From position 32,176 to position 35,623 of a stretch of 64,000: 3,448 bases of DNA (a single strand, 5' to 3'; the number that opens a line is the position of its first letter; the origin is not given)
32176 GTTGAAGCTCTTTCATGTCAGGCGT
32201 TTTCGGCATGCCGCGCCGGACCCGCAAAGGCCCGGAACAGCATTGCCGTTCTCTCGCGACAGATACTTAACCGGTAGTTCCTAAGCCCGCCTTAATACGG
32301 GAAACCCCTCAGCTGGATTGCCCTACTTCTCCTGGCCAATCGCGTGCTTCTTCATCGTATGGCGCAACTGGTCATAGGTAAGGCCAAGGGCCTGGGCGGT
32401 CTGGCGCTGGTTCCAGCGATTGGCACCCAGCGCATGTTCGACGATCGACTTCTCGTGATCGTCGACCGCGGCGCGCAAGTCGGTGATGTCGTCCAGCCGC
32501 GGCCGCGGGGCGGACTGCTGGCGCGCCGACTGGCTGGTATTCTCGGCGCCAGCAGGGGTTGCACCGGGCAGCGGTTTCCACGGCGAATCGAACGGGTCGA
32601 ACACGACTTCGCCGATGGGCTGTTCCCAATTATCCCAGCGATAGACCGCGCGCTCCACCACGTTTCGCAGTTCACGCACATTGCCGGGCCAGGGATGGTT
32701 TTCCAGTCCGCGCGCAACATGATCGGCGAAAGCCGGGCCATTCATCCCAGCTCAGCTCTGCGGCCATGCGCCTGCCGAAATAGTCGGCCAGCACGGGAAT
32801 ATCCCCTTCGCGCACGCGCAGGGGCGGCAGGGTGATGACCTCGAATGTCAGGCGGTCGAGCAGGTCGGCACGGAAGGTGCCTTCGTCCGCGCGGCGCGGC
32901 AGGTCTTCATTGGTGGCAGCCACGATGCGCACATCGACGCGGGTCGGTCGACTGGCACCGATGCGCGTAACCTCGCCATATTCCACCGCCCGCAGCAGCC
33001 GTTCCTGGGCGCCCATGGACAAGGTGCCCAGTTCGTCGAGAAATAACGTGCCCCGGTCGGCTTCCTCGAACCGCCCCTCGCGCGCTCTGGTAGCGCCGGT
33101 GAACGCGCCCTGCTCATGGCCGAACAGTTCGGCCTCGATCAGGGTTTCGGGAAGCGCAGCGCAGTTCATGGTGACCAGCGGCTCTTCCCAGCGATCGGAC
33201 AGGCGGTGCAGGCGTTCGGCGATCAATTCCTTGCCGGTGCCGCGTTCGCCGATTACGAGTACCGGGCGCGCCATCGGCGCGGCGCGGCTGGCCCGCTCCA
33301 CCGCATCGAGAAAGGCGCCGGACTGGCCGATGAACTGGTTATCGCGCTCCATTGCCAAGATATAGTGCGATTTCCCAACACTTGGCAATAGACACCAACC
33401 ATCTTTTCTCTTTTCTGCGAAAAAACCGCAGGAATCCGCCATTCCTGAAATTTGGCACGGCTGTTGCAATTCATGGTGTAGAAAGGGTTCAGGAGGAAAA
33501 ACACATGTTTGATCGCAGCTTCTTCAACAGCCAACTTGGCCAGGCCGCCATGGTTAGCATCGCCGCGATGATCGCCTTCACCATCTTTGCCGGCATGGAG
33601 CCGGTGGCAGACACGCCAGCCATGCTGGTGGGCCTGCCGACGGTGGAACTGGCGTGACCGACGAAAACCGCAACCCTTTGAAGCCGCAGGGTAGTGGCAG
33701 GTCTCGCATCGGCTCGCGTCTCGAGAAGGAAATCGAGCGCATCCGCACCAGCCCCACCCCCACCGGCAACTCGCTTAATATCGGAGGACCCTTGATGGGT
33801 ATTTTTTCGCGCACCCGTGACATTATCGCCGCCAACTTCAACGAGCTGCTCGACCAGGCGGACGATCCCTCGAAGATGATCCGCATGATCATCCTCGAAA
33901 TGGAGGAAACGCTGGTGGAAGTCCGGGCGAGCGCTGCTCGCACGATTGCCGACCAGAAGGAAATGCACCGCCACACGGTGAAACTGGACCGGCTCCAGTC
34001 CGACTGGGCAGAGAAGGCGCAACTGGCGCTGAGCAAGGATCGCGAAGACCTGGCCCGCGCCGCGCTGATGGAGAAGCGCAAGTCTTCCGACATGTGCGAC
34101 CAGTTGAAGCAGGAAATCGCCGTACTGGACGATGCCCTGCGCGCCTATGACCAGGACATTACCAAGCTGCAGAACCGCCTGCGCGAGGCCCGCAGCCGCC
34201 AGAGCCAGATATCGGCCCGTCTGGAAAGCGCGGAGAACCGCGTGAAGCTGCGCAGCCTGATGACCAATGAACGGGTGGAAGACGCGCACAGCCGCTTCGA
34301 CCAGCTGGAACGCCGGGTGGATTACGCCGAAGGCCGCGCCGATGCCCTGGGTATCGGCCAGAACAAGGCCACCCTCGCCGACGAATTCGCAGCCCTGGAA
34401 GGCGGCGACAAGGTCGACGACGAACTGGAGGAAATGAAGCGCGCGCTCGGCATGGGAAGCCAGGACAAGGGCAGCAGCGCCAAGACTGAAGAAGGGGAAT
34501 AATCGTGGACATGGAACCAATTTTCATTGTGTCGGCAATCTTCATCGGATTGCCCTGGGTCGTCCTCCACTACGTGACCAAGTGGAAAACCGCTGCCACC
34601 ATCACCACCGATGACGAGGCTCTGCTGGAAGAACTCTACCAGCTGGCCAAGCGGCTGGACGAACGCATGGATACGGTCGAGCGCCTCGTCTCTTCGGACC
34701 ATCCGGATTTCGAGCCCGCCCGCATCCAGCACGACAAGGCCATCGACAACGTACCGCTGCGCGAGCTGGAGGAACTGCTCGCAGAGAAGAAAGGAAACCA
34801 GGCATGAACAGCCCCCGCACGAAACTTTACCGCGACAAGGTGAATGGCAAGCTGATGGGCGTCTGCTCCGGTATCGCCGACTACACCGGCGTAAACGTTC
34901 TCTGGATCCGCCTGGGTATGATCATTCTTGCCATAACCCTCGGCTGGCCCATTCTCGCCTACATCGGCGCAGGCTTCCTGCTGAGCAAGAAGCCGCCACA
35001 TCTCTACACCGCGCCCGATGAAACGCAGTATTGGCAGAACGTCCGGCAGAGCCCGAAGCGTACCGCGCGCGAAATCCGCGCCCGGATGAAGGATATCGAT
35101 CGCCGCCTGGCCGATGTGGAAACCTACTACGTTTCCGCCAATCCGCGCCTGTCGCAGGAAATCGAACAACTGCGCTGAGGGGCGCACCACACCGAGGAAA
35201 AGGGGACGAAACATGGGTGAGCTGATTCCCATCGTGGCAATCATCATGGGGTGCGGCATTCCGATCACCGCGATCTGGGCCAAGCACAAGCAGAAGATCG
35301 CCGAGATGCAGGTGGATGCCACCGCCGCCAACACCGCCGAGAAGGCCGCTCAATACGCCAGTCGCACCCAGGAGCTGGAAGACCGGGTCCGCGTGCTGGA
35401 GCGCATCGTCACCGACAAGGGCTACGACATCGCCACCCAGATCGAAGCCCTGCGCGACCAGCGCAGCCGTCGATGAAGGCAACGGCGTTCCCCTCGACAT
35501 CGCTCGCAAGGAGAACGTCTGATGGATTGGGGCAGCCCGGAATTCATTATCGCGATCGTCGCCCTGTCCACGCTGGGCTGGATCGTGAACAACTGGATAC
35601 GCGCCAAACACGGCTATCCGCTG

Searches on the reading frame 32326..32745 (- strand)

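Call 66: search_protein_families(library=ncbifam, proteins=[window:32326-32745:-], max_evalue=0.001)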
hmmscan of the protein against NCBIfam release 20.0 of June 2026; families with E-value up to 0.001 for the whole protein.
window:32326-32745:- (140 aa): 19 families
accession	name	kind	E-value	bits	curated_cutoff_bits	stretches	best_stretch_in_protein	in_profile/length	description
TIGR02974.1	phageshock_pspF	equivalog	3.5e-34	118.5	443.55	1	4-134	200-336/336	phage shock protein operon transcriptional activator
NF008622.0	PRK11608.1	equivalog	6.4e-27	94.4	529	1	4-138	207-327/329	phage shock protein operon transcriptional activator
NF003451.0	PRK05022.1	equivalog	5e-12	45.3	476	1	9-134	395-508/512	nitric oxide reductase transcriptional regulator NorR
TIGR02915.1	PEP_resp_reg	equivalog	4.1e-10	39.1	502.6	1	5-35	340-370/445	PEP-CTERM-box response regulator transcription factor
NF008469.0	PRK11361.1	equivalog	2.6e-09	36.3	714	1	14-136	353-456/461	acetoacetate metabolism transcriptional regulator AtoC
TIGR01817.1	nifA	equivalog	3.1e-09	36.1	528.85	1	7-136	398-529/534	nif-specific transcriptional activator NifA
NF041906.1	V4R_TF_MobR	exception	1.3e-07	30.5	999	1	8-133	436-543/544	phenol degradation transcriptional regulator MobR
TIGR02329.1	propionate_PrpR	equivalog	2.7e-07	29.6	499.2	1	10-129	423-522/526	propionate catabolism operon regulatory protein PrpR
TIGR01818.1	ntrC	equivalog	2e-06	26.9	558.6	1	13-132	343-461/463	nitrogen regulation protein NR(I)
NF041552.1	TF_PrdR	equivalog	2.8e-06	25.9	795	1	8-34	471-497/577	sigma-54 dependent transcriptional regulator PrdR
NF050807.1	TransRegFlbDCaul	equivalog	3.5e-06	26.1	750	1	9-134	323-438/454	sigma-54-dependent transcriptional regulator FlbD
NF011953.0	PRK15424.1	equivalog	4e-06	25.7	703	1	14-134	442-534/538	propionate catabolism operon regulatory protein PrpR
NF008485.2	PRK11388.1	equivalog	8.8e-06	24.3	551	0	8-38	532-562/643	dihydroxyacetone kinase operon transcriptional regulator DhaR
NF038308.1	RNA_repair_RtcR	equivalog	9.8e-06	24.7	650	1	14-129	399-506/530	RNA repair transcriptional activator RtcR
NF041946.1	LuxO_transreg_Vib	equivalog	1.5e-05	24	800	1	6-123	335-449/463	quorum-sensing sigma-54 dependent transcriptional regulator LuxO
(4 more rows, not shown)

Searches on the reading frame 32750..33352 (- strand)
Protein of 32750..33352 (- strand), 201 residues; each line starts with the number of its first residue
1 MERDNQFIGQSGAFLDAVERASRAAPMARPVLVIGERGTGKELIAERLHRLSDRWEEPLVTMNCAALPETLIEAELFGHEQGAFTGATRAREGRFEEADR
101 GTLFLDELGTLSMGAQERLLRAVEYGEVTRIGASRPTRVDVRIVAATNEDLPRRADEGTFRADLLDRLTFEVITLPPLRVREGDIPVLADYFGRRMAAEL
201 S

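Call 66: search_protein_families(library=ncbifam, proteins=[window:32750-33352:-], max_evalue=0.001)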
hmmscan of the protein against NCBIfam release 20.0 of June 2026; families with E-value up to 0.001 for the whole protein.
window:32750-33352:- (201 aa): 28 families (the best 25 are shown)
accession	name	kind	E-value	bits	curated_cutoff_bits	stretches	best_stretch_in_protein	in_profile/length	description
TIGR02974.1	phageshock_pspF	equivalog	2.7e-99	332.6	443.55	1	8-200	2-194/336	phage shock protein operon transcriptional activator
NF008622.0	PRK11608.1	equivalog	3.4e-84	282.7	529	1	2-200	3-201/329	phage shock protein operon transcriptional activator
NF003451.0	PRK05022.1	equivalog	2.7e-73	247.4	476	1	3-198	188-383/512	nitric oxide reductase transcriptional regulator NorR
TIGR01817.1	nifA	equivalog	1.1e-72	245.6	528.85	1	4-199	195-390/534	nif-specific transcriptional activator NifA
NF038308.1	RNA_repair_RtcR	equivalog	9.1e-68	229.4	650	1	8-199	183-378/530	RNA repair transcriptional activator RtcR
TIGR01818.1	ntrC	equivalog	1.4e-64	218.6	558.6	1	4-200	133-329/463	nitrogen regulation protein NR(I)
NF050807.1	TransRegFlbDCaul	equivalog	1.7e-60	205.1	750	1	4-198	117-311/454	sigma-54-dependent transcriptional regulator FlbD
TIGR02329.1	propionate_PrpR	equivalog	3.4e-60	204.2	499.2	1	5-200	212-408/526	propionate catabolism operon regulatory protein PrpR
NF008176.1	PRK10923.1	equivalog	5.9e-60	203.2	620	1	6-200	139-333/469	nitrogen regulation protein NR(I)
NF008469.0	PRK11361.1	equivalog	7.3e-60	203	714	1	7-199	145-337/461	acetoacetate metabolism transcriptional regulator AtoC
NF007689.0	PRK10365.1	equivalog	7.5e-60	203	760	1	7-198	141-332/441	sigma-54-dependent response regulator transcription factor ZraR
TIGR02915.1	PEP_resp_reg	equivalog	1.5e-58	198.8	502.6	1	7-199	141-333/445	PEP-CTERM-box response regulator transcription factor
NF041552.1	TF_PrdR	equivalog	5.7e-58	196.6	795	1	5-198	267-460/577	sigma-54 dependent transcriptional regulator PrdR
NF011953.0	PRK15424.1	equivalog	8.6e-56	189.6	703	1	6-198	220-421/538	propionate catabolism operon regulatory protein PrpR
NF041906.1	V4R_TF_MobR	exception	9.6e-56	189.4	999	1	8-196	235-423/544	phenol degradation transcriptional regulator MobR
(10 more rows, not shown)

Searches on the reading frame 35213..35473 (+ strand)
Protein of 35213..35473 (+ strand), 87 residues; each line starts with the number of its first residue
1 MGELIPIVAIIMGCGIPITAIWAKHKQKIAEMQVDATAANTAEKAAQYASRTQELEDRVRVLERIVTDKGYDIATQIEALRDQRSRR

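Call 33: search_protein_families(library=ncbifam, proteins=[window:35213-35473:+], max_evalue=1)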
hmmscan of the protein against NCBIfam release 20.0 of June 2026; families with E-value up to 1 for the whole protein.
window:35213-35473:+ (87 aa): 6 families
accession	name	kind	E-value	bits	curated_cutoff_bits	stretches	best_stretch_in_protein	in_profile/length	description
TIGR02978.1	phageshock_pspC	equivalog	0.0039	17.1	104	1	26-79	68-120/121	envelope stress response membrane protein PspC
TIGR02976.1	phageshock_pspB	equivalog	0.014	15.6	51.7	1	5-68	8-67/75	envelope stress response membrane protein PspB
NF052430.1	repress_RicR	exception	0.057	14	175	1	43-81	6-46/93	copper-sensing transcriptional repressor RicR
NF006993.0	PRK09458.1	equivalog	0.082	13.3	90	1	28-66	30-65/75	envelope stress response membrane protein PspB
NF007973.0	PRK10697.1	equivalog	0.082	12.8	136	1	30-77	69-116/119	envelope stress response membrane protein PspC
NF003089.1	PRK04016.1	equivalog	0.13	12.4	79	0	13-32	8-27/61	DNA-directed RNA polymerase subunit N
